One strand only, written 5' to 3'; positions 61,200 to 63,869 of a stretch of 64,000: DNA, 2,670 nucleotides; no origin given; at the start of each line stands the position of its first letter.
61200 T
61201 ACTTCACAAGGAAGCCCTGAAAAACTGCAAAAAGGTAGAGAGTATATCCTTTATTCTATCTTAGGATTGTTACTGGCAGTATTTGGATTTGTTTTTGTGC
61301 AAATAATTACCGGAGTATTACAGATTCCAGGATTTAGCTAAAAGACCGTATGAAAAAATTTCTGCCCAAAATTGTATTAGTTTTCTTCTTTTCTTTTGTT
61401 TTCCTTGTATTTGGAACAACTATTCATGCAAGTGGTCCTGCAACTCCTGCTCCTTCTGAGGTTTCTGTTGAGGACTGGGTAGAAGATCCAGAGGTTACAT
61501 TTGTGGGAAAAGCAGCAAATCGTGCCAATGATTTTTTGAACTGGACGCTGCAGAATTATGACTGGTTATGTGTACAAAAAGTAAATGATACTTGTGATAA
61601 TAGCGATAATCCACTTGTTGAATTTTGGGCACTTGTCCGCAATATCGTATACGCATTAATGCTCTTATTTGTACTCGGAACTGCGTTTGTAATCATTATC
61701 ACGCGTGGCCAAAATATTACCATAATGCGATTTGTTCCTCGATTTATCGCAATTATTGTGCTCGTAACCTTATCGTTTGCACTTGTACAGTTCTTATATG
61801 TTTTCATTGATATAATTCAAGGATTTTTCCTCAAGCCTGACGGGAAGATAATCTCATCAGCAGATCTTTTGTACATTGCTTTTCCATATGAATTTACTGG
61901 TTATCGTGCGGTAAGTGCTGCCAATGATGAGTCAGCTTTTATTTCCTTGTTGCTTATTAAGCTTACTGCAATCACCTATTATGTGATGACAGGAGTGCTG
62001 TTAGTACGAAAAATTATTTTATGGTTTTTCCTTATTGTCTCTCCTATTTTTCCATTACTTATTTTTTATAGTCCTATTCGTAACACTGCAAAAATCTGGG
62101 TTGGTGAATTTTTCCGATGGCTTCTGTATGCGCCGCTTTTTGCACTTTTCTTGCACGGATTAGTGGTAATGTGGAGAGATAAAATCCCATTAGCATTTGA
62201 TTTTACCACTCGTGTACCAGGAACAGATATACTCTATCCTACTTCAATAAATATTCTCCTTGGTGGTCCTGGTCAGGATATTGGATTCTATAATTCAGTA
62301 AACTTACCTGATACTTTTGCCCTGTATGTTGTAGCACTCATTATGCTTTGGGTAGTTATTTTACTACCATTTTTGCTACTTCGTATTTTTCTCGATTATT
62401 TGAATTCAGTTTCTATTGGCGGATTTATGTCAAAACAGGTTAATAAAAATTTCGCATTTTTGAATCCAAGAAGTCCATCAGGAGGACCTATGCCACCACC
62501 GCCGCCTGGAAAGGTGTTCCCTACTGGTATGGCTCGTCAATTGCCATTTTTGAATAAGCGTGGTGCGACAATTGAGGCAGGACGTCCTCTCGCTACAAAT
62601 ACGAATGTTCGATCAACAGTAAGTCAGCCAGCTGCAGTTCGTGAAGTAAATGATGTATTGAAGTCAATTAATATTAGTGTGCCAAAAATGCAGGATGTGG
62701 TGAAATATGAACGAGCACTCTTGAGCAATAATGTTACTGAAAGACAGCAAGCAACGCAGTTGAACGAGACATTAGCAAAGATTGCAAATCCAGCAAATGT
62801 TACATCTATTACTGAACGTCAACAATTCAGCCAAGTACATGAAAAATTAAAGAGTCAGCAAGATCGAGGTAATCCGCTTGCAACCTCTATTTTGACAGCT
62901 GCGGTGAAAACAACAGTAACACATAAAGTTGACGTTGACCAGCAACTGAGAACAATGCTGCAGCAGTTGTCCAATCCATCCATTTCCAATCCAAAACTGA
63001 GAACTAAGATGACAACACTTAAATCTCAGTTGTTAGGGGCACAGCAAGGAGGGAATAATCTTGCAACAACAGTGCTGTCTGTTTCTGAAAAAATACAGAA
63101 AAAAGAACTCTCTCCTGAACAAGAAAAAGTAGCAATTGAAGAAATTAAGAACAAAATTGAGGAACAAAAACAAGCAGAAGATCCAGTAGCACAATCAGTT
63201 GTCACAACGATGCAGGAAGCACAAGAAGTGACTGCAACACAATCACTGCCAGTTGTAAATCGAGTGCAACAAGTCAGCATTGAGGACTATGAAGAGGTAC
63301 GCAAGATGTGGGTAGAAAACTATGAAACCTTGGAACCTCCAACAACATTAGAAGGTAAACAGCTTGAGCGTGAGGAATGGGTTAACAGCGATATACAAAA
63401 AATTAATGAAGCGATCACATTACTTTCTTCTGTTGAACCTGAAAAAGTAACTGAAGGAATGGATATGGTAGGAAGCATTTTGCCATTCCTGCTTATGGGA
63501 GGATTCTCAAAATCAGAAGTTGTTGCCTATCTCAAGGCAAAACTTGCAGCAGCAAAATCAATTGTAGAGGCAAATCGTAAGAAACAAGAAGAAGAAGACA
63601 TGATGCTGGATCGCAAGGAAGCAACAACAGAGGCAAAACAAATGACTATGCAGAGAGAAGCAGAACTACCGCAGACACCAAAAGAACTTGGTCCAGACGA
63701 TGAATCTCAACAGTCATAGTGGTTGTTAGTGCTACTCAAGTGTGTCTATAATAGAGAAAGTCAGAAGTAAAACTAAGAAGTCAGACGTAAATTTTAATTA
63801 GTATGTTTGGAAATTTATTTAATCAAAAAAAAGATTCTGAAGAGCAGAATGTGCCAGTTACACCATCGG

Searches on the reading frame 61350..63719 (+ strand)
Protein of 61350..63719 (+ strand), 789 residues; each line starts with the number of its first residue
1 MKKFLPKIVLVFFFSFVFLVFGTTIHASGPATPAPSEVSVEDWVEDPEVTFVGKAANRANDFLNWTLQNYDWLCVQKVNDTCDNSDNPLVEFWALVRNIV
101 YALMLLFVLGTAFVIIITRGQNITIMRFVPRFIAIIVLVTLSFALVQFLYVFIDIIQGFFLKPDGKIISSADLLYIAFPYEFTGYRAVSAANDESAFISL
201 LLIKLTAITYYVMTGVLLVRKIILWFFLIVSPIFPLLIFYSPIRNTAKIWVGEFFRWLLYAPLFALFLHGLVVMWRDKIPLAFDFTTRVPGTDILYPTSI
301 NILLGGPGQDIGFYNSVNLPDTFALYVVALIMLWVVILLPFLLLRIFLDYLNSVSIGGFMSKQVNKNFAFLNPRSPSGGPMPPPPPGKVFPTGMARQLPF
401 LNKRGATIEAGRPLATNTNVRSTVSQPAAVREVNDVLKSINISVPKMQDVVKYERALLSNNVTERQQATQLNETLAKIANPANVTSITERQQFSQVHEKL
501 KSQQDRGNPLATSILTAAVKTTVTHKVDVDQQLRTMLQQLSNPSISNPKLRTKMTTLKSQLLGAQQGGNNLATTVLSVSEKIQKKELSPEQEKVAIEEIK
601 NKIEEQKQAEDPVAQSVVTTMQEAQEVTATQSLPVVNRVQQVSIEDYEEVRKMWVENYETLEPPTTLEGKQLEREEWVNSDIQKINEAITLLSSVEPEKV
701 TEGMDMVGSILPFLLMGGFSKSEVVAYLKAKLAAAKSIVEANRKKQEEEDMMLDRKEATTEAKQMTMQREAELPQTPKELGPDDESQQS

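Call 40: search_protein_families(library=pfam, proteins=[window:61350-63719:+], max_evalue=0.001)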
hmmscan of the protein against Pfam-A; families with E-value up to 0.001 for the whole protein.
window:61350-63719:+ (789 aa): 0 families

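Call 74: find_encoding_contigs(protein=window:61350-63719:+, flank=10000, max_places=1)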
Protein window:61350-63719:+ (789 aa): 1 contig read that carries it; 1 place shown.
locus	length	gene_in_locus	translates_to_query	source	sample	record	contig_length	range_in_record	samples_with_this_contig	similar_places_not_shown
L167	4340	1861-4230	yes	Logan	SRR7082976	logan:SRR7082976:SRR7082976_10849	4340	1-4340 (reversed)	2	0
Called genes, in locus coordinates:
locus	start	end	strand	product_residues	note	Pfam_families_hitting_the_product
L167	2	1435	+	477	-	?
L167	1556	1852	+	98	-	PF18895:T4SS_pilin (weak)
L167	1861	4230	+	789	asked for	-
